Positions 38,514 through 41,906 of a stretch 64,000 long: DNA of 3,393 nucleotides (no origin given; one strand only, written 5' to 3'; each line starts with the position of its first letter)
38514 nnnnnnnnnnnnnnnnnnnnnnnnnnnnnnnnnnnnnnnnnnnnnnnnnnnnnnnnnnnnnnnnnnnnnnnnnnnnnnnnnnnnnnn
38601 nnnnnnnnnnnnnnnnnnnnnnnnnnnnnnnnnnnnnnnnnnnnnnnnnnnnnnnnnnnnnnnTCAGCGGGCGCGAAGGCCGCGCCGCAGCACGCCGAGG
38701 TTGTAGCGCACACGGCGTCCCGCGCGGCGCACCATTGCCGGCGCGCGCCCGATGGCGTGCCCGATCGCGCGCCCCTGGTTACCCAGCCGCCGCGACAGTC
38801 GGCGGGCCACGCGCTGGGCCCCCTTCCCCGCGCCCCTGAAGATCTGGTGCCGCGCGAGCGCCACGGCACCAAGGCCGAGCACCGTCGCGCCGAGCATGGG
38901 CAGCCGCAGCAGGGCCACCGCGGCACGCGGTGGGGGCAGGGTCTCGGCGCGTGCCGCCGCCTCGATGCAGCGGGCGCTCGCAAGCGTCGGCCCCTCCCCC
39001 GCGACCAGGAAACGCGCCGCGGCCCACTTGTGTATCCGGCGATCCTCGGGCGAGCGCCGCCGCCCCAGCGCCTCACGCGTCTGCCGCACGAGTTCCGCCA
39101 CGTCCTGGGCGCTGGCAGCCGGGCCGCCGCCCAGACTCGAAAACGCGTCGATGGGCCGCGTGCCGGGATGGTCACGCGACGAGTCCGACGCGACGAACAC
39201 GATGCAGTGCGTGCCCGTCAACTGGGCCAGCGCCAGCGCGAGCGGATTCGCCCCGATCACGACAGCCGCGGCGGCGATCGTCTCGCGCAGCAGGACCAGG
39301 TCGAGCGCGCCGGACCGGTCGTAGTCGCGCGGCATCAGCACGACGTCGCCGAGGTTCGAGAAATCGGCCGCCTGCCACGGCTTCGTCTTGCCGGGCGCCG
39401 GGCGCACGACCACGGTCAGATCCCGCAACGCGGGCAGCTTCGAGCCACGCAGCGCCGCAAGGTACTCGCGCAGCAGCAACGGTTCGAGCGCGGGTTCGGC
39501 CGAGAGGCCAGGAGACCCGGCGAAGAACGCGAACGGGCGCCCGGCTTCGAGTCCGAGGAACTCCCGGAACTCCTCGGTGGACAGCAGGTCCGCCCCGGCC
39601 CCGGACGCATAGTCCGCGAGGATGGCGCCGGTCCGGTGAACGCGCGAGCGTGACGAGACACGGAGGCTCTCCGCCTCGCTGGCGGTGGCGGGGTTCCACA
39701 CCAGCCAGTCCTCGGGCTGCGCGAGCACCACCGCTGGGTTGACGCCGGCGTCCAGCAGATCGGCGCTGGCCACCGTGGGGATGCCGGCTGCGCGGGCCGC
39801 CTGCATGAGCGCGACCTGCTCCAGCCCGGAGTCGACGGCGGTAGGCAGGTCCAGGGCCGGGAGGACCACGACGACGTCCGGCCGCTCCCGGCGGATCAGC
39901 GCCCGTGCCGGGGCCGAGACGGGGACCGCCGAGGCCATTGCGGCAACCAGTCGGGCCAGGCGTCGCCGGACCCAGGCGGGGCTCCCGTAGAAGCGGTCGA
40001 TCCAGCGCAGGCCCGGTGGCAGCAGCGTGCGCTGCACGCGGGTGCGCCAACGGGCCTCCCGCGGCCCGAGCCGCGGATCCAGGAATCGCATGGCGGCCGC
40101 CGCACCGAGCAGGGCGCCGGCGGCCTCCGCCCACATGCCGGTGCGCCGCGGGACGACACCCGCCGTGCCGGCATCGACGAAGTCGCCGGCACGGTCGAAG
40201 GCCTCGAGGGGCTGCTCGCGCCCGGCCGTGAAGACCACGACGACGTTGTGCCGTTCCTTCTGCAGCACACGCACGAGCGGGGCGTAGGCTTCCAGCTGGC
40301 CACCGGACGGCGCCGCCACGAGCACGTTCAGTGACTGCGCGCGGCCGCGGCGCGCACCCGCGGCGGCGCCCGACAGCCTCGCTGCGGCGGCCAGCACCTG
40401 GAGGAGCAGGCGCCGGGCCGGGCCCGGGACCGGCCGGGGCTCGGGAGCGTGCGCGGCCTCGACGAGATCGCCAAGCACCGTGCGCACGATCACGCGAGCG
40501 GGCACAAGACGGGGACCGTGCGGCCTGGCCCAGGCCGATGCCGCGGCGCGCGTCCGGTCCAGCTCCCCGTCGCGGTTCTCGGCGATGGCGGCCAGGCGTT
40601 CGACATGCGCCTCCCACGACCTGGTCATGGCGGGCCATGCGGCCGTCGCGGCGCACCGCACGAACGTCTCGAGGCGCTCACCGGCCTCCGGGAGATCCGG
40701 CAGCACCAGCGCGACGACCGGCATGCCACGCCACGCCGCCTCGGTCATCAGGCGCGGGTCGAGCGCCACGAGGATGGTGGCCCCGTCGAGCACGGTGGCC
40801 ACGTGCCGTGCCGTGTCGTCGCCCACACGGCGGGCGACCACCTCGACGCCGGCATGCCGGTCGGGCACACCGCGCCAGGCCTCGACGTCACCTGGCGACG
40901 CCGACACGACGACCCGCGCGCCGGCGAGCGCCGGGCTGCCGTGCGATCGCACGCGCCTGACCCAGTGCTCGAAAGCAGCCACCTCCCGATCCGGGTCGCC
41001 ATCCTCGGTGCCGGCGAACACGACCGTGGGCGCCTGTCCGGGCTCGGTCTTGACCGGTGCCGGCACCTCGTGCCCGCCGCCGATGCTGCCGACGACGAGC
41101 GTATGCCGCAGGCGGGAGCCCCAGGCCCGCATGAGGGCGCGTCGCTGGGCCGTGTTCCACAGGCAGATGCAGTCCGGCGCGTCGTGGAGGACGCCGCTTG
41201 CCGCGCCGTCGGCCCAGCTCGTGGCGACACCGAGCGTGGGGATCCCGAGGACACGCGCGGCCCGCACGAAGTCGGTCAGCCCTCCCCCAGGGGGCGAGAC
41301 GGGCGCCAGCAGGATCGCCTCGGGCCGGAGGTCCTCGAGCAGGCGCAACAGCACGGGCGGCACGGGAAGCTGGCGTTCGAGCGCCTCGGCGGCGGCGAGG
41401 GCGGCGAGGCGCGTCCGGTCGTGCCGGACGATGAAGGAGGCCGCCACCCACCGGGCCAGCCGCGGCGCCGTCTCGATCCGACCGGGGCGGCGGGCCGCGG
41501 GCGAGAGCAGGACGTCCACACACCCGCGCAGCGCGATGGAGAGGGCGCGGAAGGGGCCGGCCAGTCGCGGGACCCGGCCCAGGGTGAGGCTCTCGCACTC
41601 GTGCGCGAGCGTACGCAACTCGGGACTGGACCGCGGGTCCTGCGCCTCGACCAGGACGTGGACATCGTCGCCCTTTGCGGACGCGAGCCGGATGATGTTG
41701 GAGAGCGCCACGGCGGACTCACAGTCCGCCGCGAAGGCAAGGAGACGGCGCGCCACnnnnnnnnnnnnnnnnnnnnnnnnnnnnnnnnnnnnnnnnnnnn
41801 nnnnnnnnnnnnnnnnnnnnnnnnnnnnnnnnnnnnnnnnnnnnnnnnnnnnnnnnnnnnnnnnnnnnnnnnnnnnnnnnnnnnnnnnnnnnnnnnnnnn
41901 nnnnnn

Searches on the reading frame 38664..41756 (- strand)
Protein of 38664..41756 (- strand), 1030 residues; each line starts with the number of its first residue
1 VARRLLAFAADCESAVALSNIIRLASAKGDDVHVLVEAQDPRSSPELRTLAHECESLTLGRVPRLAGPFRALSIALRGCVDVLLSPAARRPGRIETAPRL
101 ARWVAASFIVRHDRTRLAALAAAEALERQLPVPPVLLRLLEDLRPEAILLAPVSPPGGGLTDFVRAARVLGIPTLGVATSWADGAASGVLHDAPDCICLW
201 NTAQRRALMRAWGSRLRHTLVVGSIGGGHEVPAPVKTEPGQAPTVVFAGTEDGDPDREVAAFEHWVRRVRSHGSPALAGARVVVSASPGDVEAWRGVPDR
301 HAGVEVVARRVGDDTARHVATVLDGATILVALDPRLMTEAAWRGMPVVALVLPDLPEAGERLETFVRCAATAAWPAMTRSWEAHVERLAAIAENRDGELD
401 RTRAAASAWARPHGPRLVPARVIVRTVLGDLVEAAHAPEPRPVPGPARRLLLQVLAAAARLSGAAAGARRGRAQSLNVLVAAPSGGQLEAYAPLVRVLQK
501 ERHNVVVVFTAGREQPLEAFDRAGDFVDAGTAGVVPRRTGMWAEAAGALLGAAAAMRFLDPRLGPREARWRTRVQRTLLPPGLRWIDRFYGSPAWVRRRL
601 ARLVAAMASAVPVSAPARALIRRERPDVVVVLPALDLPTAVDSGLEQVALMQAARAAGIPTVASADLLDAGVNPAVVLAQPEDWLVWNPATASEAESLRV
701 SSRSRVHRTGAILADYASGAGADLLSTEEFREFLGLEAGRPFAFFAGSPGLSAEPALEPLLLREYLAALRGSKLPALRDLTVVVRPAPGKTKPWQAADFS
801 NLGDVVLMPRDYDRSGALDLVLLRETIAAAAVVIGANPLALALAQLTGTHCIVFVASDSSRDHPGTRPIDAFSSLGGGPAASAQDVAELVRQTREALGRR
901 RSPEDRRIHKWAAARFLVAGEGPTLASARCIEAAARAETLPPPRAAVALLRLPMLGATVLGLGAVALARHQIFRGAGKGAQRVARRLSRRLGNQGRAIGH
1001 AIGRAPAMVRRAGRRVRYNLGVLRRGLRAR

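Call 7: search_protein_families(library=pfam, proteins=[window:38664-41756:-], max_evalue=1)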
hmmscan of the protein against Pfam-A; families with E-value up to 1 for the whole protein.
window:38664-41756:- (1030 aa): 2 families
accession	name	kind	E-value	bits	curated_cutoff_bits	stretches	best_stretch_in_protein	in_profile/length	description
PF20381.4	Rv1476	-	0.047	13.9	26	1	15-56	26-67/156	Membrane protein Rv1476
PF04413.22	Glycos_transf_N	-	0.17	11.9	23.9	1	473-518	14-59/179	3-Deoxy-D-manno-octulosonic-acid transferase (kdotransferase)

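Call 8: search_protein_families(library=ncbifam, proteins=[window:38664-41756:-], max_evalue=1)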
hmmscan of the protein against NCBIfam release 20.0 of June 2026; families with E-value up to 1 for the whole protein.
window:38664-41756:- (1030 aa): 0 families

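Call 20: find_homologous_proteins(query=window:38664-41756:-, max_evalue=0.00001)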
Query window:38664-41756:- (1030 aa): 1 proteins with E <= 0.00001 among 8000 candidates.
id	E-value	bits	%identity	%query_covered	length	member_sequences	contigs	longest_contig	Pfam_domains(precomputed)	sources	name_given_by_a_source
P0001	0.0e+0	2208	100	100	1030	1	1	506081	-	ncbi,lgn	ncbi:MAG: hypothetical protein AB7O67_04395 [Vicinamibacterales bacterium]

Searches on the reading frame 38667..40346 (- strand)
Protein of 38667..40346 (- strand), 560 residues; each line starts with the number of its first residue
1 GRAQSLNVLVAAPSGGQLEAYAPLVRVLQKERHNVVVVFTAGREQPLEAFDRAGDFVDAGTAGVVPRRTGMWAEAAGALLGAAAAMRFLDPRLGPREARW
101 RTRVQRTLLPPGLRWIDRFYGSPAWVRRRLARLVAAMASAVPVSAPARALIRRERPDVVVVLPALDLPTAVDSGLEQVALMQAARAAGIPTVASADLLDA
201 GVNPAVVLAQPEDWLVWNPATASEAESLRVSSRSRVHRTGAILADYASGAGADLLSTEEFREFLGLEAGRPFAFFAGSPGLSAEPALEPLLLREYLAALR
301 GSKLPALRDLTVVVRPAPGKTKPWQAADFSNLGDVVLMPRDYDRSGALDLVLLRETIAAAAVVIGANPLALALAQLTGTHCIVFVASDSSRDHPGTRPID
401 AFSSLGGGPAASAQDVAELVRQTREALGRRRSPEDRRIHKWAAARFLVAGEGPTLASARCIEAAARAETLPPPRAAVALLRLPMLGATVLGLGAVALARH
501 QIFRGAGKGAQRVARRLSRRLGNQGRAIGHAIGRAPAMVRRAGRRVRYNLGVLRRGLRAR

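Call 29: search_protein_representatives(alignment_id=A1)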
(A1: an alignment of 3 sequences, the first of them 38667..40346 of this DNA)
Query: 3 sequences, 550 profile positions. Proteins with E-value up to 0.001 (for the whole library): 1751; up to 1e-10: 1264; up to 1e-30: 354. The best 150 are listed.
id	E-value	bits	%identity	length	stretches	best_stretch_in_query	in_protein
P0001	1.3e-271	918.5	-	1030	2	1-550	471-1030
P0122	6.6e-258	873.3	-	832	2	1-539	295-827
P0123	3.6e-246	834.6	-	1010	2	2-550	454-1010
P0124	1.6e-113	396.7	-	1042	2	4-545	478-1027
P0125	2.8e-113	395.9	-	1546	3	4-540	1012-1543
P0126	1.4e-105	370.5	-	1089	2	5-546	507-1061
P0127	3.1e-93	329.8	-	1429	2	15-477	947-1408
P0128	6.5e-90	318.8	-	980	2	5-486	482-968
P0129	3.9e-89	316.2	-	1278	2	6-540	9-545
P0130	6.5e-87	308.9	-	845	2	7-527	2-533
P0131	2.7e-85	303.5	-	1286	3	20-499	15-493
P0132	8.1e-85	302.0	-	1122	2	15-539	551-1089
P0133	6.9e-82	292.3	-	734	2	8-395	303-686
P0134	1.4e-81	291.3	-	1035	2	13-440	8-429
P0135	7.0e-78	279.1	-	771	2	6-461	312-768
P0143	4.6e-68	246.7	-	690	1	3-486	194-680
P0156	8.8e-54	199.5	-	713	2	7-497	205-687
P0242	3.4e-39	151.4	-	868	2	142-381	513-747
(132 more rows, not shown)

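Call 40: find_related_loci(query=A3, collection=genome_contigs, flank=10000)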
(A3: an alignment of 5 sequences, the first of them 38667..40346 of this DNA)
Query A3 (560 aa) in genome_contigs; peptide patterns used: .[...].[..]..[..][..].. (x = any residue, [..] = any of these).
46 stretches matched a pattern; 1 encode a relative of the query (tblastn E <= 1e-3); 1 distinct loci.
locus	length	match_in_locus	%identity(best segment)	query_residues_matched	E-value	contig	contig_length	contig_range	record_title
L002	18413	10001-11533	28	2-516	1e-38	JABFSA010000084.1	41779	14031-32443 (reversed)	MAG: Acidobacteria bacterium isolate S-RSF-IL-07 seq_142, whole genome shotgun sequence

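Call 43: find_related_loci(query=A3, collection=metagenome_contigs, flank=10000)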
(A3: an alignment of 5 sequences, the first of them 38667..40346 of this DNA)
Query A3 (560 aa) in metagenome_contigs; peptide patterns used: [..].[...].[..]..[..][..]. (x = any residue, [..] = any of these).
119 stretches matched a pattern; 1 encode a relative of the query (tblastn E <= 1e-3); 1 distinct loci.
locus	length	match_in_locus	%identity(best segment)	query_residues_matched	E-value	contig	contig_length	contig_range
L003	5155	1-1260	29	9-435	3e-38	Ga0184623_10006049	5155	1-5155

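Call 66: find_encoding_contigs(protein=P0124, flank=10000, max_places=2)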
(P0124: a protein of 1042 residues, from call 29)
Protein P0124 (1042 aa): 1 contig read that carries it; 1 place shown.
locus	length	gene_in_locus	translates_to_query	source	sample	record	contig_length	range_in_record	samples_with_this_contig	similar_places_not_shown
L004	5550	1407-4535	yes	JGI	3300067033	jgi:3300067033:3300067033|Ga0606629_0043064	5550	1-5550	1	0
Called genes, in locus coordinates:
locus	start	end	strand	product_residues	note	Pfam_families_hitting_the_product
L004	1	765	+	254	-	?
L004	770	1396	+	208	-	-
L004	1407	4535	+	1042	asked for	-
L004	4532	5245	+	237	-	PF05711:TylF, PF13578:Methyltransf_24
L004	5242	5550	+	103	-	?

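Call 67: find_encoding_contigs(protein=P0128, flank=10000, max_places=2)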
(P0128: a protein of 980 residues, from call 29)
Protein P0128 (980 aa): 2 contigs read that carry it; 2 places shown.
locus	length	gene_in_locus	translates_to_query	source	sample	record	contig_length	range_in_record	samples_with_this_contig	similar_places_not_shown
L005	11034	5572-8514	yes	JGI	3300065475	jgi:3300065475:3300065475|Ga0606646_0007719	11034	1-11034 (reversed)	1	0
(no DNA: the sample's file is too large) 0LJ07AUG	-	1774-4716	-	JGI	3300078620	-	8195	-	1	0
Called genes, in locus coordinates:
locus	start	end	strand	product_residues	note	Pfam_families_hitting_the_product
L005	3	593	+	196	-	?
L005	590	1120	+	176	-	PF00908:dTDP_sugar_isom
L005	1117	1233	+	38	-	-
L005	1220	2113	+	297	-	PF01370:Epimerase, PF04321:RmlD_sub_bind (weak), PF16363:GDP_Man_Dehyd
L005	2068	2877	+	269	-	PF04989:RMNT_CmcI, PF13578:Methyltransf_24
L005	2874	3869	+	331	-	PF04321:RmlD_sub_bind, PF05368:NmrA (weak), PF01073:3Beta_HSD, PF01370:Epimerase, PF02719:Polysacc_synt_2, PF13460:NAD_binding_10 (weak), PF16363:GDP_Man_Dehyd, PF07993:NAD_binding_4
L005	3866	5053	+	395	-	PF13489:Methyltransf_23, PF08484:Methyltransf_14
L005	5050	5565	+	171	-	-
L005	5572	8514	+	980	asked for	-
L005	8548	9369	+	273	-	PF05711:TylF, PF13578:Methyltransf_24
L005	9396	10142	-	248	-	PF05711:TylF, PF13578:Methyltransf_24 (weak)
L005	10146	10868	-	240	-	PF05721:PhyH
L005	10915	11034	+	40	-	?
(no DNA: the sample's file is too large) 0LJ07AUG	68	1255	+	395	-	PF13489:Methyltransf_23, PF08484:Methyltransf_14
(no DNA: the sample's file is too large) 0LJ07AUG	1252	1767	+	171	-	-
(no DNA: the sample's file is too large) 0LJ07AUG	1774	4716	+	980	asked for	-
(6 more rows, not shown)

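Call 68: find_encoding_contigs(protein=P0242, flank=10000, max_places=2)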
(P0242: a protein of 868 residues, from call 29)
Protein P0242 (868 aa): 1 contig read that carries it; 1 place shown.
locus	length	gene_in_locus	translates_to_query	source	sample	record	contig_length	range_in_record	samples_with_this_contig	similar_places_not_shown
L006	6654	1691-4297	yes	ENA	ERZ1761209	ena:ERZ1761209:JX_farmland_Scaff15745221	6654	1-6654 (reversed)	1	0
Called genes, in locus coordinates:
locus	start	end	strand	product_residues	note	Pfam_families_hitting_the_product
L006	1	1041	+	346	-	?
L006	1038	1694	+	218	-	-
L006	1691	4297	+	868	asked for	-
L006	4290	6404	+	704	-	PF05050:Methyltransf_21, PF05711:TylF, PF13578:Methyltransf_24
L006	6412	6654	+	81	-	?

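Call 69: find_encoding_contigs(protein=P0156, flank=10000, max_places=2)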
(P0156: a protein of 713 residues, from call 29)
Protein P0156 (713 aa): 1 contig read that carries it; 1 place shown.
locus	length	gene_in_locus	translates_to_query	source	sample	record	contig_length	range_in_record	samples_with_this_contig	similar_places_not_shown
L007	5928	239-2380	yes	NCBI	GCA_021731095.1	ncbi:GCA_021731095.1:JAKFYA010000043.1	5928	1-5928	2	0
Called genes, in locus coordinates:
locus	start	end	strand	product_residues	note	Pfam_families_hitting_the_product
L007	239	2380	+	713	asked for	-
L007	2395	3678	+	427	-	PF00005:ABC_tran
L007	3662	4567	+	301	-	PF01061:ABC2_membrane (weak)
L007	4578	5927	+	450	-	?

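Call 72: find_encoding_contigs(protein=P0143, flank=10000, max_places=2)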
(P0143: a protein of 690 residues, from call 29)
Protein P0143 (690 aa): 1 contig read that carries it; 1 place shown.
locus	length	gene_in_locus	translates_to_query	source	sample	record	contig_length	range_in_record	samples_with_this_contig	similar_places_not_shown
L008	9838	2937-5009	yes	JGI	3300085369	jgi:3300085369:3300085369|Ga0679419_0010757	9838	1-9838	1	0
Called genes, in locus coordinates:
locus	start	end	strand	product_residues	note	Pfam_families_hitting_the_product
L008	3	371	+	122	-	?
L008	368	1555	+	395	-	PF13489:Methyltransf_23, PF08242:Methyltransf_12 (faint), PF08484:Methyltransf_14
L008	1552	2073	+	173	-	-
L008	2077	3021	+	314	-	-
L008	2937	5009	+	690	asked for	-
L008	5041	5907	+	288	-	PF05711:TylF, PF13578:Methyltransf_24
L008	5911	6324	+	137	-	PF04134:DCC1-like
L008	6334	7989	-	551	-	PF00795:CN_hydrolase, PF02540:NAD_synthase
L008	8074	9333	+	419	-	PF00005:ABC_tran, PF13304:AAA_21 (faint)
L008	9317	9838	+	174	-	?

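Call 73: find_encoding_contigs(protein=P0133, flank=10000, max_places=2)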
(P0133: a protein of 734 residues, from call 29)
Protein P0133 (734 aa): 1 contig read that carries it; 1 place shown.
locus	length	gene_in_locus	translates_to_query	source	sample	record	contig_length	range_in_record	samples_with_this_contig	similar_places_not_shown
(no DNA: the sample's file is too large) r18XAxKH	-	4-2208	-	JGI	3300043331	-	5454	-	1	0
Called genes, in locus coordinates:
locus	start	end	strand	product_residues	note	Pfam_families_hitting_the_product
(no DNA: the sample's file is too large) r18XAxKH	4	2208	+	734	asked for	-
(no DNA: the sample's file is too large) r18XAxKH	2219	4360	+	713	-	PF05050:Methyltransf_21, PF05711:TylF, PF13578:Methyltransf_24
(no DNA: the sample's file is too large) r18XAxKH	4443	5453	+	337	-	?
